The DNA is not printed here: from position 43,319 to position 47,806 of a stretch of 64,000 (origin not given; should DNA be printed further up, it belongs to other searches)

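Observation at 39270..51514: Three tandem/divergent paralogous genes for giant secreted helical proteins of an unrecognised family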

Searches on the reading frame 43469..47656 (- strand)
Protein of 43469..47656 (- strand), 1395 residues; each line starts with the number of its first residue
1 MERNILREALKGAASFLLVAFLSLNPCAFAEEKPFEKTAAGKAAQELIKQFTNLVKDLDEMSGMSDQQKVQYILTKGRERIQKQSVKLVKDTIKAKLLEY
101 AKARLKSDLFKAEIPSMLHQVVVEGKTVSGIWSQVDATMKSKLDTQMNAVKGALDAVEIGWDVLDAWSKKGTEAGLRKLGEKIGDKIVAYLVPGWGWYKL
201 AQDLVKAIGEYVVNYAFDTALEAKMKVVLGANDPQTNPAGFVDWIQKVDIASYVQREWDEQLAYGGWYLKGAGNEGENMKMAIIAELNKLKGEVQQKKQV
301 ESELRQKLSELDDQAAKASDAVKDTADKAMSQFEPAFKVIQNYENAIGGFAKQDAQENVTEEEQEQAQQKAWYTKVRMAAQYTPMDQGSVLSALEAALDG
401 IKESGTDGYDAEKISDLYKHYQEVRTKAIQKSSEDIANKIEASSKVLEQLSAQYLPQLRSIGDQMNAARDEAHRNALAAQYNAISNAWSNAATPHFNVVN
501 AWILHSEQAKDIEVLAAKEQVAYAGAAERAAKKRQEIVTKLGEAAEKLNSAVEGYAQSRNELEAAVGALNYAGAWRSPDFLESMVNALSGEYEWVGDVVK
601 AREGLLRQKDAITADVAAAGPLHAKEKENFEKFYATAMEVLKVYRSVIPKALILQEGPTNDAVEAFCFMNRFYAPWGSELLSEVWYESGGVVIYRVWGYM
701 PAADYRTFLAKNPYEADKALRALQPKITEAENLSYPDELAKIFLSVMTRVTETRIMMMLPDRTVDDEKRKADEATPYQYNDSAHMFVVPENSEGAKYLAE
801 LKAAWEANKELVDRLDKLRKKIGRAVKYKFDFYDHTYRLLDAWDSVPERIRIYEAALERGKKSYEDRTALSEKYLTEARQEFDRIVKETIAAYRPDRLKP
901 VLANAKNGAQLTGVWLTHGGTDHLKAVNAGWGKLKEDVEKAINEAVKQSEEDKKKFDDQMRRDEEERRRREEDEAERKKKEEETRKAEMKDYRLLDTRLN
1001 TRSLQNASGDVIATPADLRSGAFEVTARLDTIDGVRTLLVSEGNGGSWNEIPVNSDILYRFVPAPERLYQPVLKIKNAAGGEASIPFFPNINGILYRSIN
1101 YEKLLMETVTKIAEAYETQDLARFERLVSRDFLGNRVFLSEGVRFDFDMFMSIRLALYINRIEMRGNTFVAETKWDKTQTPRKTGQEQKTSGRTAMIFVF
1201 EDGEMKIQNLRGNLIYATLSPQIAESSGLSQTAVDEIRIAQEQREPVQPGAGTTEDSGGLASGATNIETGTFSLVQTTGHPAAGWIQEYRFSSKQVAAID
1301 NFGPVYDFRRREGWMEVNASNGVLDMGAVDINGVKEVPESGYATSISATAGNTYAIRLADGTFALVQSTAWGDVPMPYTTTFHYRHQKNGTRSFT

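Call 6: search_protein_families(library=pfam, proteins=[window:43469-47656:-], max_evalue=1)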
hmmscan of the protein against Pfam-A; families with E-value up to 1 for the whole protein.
window:43469-47656:- (1395 aa): 6 families
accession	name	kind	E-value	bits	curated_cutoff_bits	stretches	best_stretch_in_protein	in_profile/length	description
PF24743.1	DUF7692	-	0.0046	17.5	26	1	401-448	3-50/55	Domain of unknown function (DUF7692)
PF20878.2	REST_helical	-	0.0047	17.6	27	1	274-310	22-58/65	Helical region in REST corepressor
PF14450.12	FtsA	-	0.039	14.8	31.8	1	918-1000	17-88/127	Cell division protein FtsA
PF08654.15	DASH_Dad2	-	0.11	13.4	26.9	1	295-378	15-97/99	DASH complex subunit Dad2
PF12680.13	SnoaL_2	-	0.68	11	27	0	1110-1204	2-98/102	SnoaL-like domain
PF17578.7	DUF5481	-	0.85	10.5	27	0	932-983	14-66/103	Family of unknown function (DUF5481)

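Call 7: search_protein_families(library=ncbifam, proteins=[window:43469-47656:-], max_evalue=1)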
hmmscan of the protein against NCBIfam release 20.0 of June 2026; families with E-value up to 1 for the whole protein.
window:43469-47656:- (1395 aa): 1 family
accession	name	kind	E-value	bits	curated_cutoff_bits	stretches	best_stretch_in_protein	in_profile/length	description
NF045729.1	VlpA_Nterm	exception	0.028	14.5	175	1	1244-1280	38-75/122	variable lipoprotein VlpA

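Call 11: find_homologous_proteins(query=window:43469-47656:-)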
Query window:43469-47656:- (1395 aa): 13 proteins with E <= 0.001 among 8000 candidates.
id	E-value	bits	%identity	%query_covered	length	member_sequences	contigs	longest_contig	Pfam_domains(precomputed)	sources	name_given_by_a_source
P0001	0.0e+0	3108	100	100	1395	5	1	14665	-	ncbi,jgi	ncbi:MAG: hypothetical protein WC352_03210 [Candidatus Omnitrophota bacterium]|jgi:hypothetical prot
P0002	0.0e+0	1228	45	98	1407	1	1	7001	-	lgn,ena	-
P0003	0.0e+0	1081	40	99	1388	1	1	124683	-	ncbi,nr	ncbi:MAG: hypothetical protein HQL30_04470 [Candidatus Omnitrophica bacterium]|nr:hypothetical prote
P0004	0.0e+0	1040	40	99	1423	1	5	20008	-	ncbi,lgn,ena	-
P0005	4.4e-279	947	39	92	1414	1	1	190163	-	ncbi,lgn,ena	ncbi:MAG: hypothetical protein WCO69_01305 [Candidatus Omnitrophota bacterium]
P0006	3.0e-264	898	38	90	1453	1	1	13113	-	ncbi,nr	ncbi:MAG: hypothetical protein HQL21_07110 [Candidatus Omnitrophica bacterium]|nr:hypothetical prote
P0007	9.2e-263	893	39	89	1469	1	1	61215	PF17957.8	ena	-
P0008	1.8e-261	889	37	90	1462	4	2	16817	-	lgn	-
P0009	8.2e-258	877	64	29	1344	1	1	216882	-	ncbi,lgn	ncbi:MAG: hypothetical protein ACOY3K_06810 [Candidatus Omnitrophota bacterium]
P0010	6.3e-255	867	38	90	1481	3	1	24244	PF10342.16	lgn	-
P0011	1.5e-244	833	35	99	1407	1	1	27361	-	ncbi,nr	ncbi:MAG: hypothetical protein HQL29_02730 [Candidatus Omnitrophica bacterium]|nr:hypothetical prote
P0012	9.3e-216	738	37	77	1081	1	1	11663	-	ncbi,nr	ncbi:MAG: hypothetical protein PHN57_04790, partial [Candidatus Omnitrophica bacterium]|nr:hypotheti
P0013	2.1e-167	577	30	98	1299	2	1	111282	-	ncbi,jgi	jgi:hypothetical protein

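Call 12: search_solved_structures(query=window:43469-47656:-, max_evalue=1)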
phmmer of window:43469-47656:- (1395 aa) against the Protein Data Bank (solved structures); distinct sequences matched with E-value up to 1: 1.
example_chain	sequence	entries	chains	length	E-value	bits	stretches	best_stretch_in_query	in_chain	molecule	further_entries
2pv4_A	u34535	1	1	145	0.017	16.1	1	433-544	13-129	Uncharacterized protein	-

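Call 15: find_homologous_proteins(query=A1, max_evalue=0.001)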
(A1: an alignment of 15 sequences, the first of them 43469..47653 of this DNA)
Query A1 (15 sequences) (1394 aa, profile of the alignment): 13 proteins with E <= 0.001 among 8000 candidates.
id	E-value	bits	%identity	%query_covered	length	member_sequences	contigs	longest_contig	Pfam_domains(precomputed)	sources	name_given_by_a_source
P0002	0.0e+0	2079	45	99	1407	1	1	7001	-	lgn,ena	-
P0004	0.0e+0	2004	40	99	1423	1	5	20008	-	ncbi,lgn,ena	-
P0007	0.0e+0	1976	39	89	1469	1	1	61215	PF17957.8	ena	-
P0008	0.0e+0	1968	37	90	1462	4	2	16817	-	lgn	-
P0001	0.0e+0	1941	100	100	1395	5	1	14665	-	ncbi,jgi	ncbi:MAG: hypothetical protein WC352_03210 [Candidatus Omnitrophota bacterium]|jgi:hypothetical prot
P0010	0.0e+0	1929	38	90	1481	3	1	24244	PF10342.16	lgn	-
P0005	0.0e+0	1915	39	93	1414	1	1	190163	-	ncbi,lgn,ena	ncbi:MAG: hypothetical protein WCO69_01305 [Candidatus Omnitrophota bacterium]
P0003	0.0e+0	1903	40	99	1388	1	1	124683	-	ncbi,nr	ncbi:MAG: hypothetical protein HQL30_04470 [Candidatus Omnitrophica bacterium]|nr:hypothetical prote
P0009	0.0e+0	1690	64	29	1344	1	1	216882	-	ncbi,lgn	ncbi:MAG: hypothetical protein ACOY3K_06810 [Candidatus Omnitrophota bacterium]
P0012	0.0e+0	1470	38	76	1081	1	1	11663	-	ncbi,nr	ncbi:MAG: hypothetical protein PHN57_04790, partial [Candidatus Omnitrophica bacterium]|nr:hypotheti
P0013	0.0e+0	1463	30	98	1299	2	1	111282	-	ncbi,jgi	jgi:hypothetical protein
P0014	0.0e+0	1143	30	99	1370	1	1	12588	-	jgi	jgi:hypothetical protein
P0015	0.0e+0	1045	33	44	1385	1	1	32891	-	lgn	-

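Call 26: find_encoding_contigs(protein=P0009, flank=10000, max_places=2)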
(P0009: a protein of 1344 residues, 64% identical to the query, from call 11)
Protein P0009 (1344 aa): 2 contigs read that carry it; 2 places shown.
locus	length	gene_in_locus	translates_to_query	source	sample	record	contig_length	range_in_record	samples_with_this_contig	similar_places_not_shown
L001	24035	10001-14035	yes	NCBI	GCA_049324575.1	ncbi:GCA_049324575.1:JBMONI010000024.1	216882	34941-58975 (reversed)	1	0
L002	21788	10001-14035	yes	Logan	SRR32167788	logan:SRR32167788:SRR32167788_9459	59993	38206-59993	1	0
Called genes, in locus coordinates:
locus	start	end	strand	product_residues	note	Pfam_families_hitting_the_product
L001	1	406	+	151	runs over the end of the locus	-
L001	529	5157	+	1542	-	-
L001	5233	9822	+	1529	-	-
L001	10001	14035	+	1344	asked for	-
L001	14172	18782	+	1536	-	PF13620:CarboxypepD_reg, PF13715:CarbopepD_reg_2 (weak), PF07705:CARDB (faint)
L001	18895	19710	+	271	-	PF00072:Response_reg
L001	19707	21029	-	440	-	PF01381:HTH_3, PF13443:HTH_26 (faint), PF13560:HTH_31, PF07883:Cupin_2 (weak)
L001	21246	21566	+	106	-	-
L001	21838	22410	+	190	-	PF00293:NUDIX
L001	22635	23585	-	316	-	PF13641:Glyco_tranf_2_3, PF00535:Glycos_transf_2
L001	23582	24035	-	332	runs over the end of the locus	PF00535:Glycos_transf_2, PF10111:Glyco_tranf_2_2 (weak), PF13641:Glyco_tranf_2_3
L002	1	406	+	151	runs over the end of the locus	-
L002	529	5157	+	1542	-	-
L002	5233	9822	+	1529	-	-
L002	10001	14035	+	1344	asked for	-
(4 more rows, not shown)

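Call 27: find_encoding_contigs(protein=P0003, flank=10000, max_places=2)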
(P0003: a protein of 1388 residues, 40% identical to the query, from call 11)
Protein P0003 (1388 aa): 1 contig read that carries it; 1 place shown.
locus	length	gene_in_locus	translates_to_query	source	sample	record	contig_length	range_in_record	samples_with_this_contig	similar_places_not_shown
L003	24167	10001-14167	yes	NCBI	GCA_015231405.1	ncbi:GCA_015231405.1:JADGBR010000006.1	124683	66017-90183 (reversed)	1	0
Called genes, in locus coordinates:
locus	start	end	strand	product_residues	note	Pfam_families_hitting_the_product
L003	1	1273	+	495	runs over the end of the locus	PF00571:CBS, PF01590:GAF, PF13185:GAF_2, PF13492:GAF_3, PF00990:GGDEF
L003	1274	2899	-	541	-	PF02366:PMT, PF13231:PMT_2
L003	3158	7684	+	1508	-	-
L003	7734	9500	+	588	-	-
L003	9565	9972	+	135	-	-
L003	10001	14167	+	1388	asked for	-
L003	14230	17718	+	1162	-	-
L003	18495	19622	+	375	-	PF00480:ROK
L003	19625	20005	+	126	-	-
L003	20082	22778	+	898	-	PF02321:OEP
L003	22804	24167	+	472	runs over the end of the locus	PF25944:Beta-barrel_RND (faint), PF25954:Beta-barrel_RND_2, PF25990:Beta-barrel_YknX (faint), PF25989:YknX_C (faint)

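Call 36: find_encoding_contigs(protein=P0005, flank=10000, max_places=1)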
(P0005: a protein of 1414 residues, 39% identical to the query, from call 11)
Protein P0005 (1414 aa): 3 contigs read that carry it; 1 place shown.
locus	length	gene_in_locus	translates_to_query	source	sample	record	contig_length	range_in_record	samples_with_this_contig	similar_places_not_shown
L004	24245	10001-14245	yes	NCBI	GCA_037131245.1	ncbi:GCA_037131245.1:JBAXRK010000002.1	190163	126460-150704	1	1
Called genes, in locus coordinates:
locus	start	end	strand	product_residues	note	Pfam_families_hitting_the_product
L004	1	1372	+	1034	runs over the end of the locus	PF03924:CHASE, PF00512:HisKA, PF02518:HATPase_c, PF00072:Response_reg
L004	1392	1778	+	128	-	PF00072:Response_reg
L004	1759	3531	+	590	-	PF03190:Thioredox_DsbH, PF13899:Thioredoxin_7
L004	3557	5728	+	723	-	PF00989:PAS, PF08448:PAS_4, PF13426:PAS_9, PF13188:PAS_8 (weak), PF00989:PAS, PF08448:PAS_4, PF00512:HisKA, PF02518:HATPase_c, +4 more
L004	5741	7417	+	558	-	PF04055:Radical_SAM (weak)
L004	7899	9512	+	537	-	-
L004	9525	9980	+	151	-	-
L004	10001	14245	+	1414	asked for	-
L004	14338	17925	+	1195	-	-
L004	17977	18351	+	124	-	PF00717:Peptidase_S24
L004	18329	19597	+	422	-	PF00817:IMS, PF11799:IMS_C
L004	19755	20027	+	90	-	PF12844:HTH_19, PF13560:HTH_31, PF01381:HTH_3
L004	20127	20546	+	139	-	PF00436:SSB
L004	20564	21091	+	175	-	PF05552:MS_channel_1st_1 (weak), PF21088:MS_channel_1st (weak), PF00924:MS_channel_2nd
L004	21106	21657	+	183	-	PF14235:DUF4337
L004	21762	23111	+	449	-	PF05896:NQRA_N, PF24836:NQRA_2nd, PF11973:NQRA_SLBB (weak)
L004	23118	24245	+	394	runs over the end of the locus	PF03116:NQR2_RnfD_RnfE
